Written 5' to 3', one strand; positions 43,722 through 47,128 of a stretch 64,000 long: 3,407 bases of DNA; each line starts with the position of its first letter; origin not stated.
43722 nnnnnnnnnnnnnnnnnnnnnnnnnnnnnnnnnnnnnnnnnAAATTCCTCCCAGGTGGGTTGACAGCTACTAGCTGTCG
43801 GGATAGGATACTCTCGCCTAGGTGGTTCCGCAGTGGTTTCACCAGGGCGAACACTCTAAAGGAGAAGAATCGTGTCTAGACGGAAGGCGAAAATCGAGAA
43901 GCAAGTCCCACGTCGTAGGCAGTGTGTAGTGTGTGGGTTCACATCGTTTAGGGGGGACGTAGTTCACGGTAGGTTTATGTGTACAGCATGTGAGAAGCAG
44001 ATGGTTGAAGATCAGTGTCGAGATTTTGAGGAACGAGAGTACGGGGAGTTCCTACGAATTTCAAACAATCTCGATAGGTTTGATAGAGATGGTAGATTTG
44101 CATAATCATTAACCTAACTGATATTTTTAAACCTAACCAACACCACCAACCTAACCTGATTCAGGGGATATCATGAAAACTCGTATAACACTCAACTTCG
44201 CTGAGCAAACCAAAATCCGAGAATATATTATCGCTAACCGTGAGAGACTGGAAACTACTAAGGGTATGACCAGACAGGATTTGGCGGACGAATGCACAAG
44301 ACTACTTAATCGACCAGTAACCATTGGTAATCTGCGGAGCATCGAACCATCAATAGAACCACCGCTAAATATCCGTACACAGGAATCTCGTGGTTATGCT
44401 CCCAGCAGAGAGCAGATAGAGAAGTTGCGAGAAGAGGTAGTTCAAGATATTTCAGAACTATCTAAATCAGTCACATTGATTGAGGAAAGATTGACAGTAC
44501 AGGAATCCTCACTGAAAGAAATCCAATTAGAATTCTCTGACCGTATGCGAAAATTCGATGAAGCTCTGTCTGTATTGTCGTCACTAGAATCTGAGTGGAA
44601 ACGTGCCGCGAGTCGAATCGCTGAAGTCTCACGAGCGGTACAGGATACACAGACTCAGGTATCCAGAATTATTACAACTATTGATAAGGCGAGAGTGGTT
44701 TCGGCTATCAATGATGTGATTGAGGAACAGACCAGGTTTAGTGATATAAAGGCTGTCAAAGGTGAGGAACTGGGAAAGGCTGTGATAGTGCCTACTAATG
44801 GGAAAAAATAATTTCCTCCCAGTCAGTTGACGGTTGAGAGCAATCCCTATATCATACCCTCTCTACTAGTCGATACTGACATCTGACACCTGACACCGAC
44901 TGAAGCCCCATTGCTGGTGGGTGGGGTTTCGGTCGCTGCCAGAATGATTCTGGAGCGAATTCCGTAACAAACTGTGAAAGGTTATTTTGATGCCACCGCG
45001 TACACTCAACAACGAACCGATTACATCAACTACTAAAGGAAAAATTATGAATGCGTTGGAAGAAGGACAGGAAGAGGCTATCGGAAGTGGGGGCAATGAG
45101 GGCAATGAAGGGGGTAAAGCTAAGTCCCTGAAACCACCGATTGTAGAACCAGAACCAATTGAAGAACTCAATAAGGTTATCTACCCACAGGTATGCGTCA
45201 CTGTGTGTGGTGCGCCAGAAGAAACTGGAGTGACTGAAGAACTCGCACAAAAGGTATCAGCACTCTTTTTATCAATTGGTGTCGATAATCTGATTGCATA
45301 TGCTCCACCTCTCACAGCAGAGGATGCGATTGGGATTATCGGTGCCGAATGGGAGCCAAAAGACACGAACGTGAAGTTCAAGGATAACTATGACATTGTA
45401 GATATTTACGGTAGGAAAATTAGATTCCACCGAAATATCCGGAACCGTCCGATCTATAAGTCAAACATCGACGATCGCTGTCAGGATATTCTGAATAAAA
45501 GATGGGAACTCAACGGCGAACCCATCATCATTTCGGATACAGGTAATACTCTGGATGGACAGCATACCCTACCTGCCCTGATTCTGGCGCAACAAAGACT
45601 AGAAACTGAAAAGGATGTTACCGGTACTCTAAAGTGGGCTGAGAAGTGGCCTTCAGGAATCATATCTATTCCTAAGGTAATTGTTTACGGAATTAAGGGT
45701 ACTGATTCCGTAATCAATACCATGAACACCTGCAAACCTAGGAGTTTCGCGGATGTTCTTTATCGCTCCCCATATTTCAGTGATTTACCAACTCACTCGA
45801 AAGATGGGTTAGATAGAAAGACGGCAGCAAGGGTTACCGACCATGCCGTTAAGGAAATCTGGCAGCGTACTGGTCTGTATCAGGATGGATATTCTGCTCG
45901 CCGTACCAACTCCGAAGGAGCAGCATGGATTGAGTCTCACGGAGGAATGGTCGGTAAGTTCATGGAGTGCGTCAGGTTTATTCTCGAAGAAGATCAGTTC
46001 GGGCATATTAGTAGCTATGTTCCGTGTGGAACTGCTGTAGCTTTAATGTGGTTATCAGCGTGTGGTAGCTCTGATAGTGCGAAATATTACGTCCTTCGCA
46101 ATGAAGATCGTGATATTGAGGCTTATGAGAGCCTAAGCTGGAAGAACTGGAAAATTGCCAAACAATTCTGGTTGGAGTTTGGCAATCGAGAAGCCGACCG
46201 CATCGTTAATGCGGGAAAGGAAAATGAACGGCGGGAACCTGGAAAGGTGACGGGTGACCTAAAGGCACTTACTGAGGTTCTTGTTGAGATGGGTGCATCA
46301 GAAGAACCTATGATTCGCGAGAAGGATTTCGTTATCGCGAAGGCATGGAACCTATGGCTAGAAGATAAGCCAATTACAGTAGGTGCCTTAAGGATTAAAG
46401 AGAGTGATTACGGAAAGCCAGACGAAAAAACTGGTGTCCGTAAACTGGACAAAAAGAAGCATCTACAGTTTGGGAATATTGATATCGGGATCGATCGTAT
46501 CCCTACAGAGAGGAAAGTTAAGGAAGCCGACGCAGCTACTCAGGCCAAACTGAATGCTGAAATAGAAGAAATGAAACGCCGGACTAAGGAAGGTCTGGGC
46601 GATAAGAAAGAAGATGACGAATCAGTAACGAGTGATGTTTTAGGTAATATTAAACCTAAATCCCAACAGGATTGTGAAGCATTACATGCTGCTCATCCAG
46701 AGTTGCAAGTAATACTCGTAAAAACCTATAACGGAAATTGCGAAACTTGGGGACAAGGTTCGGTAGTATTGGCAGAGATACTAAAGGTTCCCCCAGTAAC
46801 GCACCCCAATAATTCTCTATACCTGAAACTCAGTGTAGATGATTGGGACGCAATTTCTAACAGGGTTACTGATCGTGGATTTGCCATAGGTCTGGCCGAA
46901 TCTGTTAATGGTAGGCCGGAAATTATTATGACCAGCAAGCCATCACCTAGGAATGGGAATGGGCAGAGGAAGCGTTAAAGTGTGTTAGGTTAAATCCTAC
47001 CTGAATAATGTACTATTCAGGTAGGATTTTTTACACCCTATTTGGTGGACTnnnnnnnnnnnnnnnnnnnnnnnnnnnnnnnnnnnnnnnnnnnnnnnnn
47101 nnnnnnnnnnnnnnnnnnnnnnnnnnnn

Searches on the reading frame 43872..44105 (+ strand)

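Call 66: search_protein_families(library=pfam, proteins=[window:43872-44105:+], max_evalue=0.001)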
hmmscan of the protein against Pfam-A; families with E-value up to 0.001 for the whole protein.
window:43872-44105:+ (77 aa): 1 family
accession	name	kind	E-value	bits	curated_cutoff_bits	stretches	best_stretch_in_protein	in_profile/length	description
PF10764.14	Gin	-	7.2e-06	26.3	27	1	18-51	1-34/45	Inhibitor of sigma-G Gin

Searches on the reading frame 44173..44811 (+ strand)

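Call 66: search_protein_families(library=pfam, proteins=[window:44173-44811:+], max_evalue=0.001)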
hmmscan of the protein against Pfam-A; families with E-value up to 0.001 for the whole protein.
window:44173-44811:+ (212 aa): 0 families

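Call 73: search_protein_families(library=padloc, proteins=[window:44173-44811:+], max_evalue=0.01)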
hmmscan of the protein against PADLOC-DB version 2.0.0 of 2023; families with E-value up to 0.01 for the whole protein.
window:44173-44811:+ (212 aa): 5 families
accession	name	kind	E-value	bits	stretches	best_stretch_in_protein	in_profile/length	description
PDLC00006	DruC1|DruC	-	0.00037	17.1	1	67-176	228-336/626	Unknown function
PDLC03868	LmuB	-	0.003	13.9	1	71-187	291-406/1035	-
PDLC02722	PbeC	-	0.0061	13.2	1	80-177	367-472/643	PbeC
PDLC03865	LmuB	-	0.0062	12.8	1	79-185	640-748/1007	-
PDLC04886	PDC-S06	-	0.0066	13.3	1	80-173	355-449/727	-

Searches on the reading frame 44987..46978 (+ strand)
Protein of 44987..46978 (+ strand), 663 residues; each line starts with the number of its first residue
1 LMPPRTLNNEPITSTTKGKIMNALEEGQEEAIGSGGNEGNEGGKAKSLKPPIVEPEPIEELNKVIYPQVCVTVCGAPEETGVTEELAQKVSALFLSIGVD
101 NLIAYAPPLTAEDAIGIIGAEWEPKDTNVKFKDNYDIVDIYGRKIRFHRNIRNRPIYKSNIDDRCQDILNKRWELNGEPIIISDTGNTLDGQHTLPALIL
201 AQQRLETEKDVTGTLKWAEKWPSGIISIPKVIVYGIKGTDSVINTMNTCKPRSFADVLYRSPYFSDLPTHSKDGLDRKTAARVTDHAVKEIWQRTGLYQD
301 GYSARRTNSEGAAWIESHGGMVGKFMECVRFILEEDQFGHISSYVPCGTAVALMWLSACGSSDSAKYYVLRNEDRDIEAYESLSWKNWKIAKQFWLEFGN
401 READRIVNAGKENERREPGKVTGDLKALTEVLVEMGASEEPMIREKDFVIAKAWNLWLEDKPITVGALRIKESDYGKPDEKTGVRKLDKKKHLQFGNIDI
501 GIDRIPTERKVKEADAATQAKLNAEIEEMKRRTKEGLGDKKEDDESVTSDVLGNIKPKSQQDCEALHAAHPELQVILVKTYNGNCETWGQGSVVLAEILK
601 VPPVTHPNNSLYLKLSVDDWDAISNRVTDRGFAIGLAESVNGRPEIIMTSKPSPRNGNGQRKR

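Call 65: search_protein_families(library=phrogs, proteins=[window:44987-46978:+], max_evalue=0.00001)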
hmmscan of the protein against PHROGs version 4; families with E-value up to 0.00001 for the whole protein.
window:44987-46978:+ (663 aa): 1 family
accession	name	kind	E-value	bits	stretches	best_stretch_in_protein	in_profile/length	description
phrog_5931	-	unknown function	6e-15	56.5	1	148-358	25-192/282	-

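Call 66: search_protein_families(library=pfam, proteins=[window:44987-46978:+], max_evalue=0.001)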
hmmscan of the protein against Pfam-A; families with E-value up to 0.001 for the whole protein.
window:44987-46978:+ (663 aa): 0 families

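Call 73: search_protein_families(library=padloc, proteins=[window:44987-46978:+], max_evalue=0.01)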
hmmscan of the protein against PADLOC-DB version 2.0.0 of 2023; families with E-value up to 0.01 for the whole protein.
window:44987-46978:+ (663 aa): 0 families
